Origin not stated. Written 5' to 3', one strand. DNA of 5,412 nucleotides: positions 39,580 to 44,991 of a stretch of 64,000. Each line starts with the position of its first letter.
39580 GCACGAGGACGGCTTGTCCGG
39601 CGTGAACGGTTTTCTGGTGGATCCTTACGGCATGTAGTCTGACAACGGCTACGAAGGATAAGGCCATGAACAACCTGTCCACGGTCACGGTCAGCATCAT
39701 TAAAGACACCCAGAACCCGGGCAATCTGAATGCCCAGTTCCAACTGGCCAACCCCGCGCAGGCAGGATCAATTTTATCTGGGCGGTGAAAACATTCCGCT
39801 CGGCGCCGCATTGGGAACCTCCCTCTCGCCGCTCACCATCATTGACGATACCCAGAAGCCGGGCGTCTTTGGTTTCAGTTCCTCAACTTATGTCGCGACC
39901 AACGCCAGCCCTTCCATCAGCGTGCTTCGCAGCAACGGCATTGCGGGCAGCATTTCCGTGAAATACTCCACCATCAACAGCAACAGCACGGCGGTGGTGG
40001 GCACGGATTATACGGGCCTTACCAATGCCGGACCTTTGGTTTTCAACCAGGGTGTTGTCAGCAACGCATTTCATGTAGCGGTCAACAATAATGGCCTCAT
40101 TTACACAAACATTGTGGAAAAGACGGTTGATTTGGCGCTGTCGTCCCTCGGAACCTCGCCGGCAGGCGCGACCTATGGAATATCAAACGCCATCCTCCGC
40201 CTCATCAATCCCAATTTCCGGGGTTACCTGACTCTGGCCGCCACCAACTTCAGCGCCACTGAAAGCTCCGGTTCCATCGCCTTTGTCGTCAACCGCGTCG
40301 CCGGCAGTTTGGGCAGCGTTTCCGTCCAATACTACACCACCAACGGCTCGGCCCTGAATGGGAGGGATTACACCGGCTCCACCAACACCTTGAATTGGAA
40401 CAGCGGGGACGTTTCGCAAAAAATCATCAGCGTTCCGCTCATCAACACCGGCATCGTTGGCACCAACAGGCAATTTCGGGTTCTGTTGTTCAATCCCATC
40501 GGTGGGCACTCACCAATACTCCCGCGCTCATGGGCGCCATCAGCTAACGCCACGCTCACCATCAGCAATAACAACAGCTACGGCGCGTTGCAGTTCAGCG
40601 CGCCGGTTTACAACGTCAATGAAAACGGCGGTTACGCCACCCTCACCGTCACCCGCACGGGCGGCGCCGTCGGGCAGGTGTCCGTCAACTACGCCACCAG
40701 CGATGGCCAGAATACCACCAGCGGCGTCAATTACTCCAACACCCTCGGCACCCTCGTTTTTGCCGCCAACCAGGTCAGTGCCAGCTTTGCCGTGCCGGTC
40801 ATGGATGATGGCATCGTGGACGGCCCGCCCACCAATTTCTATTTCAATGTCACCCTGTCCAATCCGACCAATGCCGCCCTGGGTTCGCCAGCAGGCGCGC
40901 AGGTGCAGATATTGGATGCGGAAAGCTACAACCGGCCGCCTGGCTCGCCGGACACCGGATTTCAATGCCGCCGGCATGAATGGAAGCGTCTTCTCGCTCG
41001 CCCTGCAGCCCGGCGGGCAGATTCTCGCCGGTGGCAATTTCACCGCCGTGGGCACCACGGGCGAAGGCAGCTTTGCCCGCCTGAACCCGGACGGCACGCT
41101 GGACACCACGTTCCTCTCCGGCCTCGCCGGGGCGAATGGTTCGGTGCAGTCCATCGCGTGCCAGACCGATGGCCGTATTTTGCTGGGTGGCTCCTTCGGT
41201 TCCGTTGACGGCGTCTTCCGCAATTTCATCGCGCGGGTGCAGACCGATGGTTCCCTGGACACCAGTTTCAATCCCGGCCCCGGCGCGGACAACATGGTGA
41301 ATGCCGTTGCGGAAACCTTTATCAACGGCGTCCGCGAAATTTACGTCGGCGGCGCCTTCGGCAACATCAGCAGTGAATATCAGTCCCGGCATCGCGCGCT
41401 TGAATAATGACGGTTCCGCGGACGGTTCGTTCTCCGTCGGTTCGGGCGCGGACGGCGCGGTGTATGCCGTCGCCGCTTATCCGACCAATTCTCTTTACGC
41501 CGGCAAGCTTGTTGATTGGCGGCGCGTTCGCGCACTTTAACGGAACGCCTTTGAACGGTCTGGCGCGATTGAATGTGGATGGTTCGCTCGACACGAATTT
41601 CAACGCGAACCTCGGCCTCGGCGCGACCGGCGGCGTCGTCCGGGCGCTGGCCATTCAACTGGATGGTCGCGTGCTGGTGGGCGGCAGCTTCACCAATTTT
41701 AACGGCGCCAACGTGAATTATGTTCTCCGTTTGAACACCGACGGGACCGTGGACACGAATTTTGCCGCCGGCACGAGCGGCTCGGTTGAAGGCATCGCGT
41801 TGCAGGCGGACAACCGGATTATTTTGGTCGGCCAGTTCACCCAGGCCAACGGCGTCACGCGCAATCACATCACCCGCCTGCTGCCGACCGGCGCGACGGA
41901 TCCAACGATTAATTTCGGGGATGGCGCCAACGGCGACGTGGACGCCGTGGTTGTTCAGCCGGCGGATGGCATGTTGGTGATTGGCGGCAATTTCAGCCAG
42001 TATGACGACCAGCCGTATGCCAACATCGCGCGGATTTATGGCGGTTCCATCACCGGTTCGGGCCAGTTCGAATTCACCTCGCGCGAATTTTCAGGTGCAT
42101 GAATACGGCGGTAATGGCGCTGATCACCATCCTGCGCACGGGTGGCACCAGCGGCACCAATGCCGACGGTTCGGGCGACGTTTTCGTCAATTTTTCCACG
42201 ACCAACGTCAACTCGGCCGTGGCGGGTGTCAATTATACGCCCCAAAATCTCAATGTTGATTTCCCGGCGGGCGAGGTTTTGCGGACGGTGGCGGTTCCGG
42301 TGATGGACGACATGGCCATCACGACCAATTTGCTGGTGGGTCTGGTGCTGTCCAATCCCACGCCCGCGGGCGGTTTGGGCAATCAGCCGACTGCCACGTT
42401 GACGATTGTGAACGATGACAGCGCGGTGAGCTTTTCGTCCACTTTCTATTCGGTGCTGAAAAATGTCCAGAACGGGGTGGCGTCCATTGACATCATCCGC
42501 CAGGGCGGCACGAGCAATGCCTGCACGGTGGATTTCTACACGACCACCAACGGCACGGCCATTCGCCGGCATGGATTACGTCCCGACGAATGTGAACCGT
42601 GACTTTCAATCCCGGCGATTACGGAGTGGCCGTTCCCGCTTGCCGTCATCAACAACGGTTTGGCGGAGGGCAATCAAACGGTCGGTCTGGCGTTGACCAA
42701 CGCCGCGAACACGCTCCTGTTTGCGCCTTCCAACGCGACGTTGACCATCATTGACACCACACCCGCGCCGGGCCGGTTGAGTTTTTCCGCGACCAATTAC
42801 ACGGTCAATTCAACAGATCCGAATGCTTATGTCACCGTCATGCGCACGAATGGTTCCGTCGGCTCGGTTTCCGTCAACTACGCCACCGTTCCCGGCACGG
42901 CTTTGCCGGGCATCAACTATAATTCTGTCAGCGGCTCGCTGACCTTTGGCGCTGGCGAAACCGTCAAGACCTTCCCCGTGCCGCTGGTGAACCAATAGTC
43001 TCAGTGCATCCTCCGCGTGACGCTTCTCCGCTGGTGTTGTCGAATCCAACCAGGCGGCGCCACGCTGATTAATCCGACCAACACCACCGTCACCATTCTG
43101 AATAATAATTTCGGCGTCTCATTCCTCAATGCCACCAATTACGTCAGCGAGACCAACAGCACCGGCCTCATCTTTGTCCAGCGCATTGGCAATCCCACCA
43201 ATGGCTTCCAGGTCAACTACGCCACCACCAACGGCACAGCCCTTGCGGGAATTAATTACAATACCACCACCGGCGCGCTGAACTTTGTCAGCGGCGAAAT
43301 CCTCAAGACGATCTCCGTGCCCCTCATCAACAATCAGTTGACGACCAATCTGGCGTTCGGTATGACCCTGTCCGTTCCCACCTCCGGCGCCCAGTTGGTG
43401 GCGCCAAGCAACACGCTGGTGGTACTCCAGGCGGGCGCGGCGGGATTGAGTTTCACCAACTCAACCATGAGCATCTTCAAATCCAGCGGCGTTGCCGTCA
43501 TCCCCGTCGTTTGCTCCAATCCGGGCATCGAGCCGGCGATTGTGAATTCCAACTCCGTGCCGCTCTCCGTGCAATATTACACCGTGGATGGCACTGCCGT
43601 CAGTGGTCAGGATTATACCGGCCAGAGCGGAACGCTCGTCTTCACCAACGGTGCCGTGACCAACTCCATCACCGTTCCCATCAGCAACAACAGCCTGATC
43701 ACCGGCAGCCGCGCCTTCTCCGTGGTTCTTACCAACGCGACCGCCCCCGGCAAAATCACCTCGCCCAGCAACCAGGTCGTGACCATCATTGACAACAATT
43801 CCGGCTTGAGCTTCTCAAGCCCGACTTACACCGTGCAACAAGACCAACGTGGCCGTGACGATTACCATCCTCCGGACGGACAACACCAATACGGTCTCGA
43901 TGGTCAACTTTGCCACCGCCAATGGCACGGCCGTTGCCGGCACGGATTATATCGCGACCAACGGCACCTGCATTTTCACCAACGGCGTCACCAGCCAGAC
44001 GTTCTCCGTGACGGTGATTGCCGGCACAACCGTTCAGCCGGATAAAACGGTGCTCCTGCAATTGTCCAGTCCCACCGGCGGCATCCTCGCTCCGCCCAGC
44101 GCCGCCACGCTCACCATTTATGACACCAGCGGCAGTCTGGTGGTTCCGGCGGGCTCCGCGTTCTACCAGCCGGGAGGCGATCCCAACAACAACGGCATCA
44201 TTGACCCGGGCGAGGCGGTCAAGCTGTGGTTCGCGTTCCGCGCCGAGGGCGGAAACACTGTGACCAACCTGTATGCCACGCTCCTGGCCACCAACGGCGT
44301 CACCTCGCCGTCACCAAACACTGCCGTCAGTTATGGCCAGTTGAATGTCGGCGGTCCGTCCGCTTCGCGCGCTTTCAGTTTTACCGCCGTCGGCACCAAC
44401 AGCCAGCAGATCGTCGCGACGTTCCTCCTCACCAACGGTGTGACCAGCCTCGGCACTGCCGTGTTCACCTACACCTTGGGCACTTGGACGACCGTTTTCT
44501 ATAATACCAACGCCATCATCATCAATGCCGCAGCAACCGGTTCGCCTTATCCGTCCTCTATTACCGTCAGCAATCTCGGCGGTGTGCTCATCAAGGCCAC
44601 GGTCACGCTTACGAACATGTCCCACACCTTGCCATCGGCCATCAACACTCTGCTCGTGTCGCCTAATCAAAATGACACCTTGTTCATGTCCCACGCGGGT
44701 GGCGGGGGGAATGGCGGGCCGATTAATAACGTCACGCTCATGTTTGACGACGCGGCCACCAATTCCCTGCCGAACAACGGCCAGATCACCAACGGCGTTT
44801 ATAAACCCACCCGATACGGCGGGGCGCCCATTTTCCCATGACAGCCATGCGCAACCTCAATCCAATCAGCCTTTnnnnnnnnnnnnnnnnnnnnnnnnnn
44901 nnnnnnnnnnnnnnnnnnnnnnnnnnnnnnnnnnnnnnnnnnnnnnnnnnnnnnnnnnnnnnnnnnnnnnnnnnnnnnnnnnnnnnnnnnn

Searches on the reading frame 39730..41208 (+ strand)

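Call 72: search_protein_families(library=pfam, proteins=[window:39730-41208:+], max_evalue=0.001)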
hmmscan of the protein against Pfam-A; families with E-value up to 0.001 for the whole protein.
window:39730-41208:+ (492 aa): 1 family
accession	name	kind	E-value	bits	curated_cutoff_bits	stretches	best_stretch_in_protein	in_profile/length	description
PF03160.20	Calx-beta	-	1.9e-43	147.7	27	3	282-397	3-118/119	Calx-beta domain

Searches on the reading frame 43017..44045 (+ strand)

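Call 72: search_protein_families(library=pfam, proteins=[window:43017-44045:+], max_evalue=0.001)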
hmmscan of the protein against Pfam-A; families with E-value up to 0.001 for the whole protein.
window:43017-44045:+ (342 aa): 1 family
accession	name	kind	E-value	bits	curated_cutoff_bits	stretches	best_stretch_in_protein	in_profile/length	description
PF03160.20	Calx-beta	-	4.8e-32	110.9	27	2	144-261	8-119/119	Calx-beta domain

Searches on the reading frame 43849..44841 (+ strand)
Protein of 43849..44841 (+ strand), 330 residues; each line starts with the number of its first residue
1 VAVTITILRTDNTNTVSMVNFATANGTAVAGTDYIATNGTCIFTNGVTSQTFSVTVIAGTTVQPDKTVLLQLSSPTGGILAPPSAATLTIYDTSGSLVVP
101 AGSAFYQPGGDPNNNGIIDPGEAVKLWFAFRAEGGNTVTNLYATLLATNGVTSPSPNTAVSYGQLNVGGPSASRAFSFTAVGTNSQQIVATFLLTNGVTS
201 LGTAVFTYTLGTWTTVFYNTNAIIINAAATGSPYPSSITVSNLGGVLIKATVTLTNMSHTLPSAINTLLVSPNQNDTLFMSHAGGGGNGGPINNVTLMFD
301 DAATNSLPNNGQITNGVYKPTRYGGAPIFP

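Call 72: search_protein_families(library=pfam, proteins=[window:43849-44841:+], max_evalue=0.001)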
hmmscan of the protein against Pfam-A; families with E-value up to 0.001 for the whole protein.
window:43849-44841:+ (330 aa): 1 family
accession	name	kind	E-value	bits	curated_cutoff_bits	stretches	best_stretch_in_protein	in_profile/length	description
PF03160.20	Calx-beta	-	5.4e-15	55.9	27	1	3-93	24-118/119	Calx-beta domain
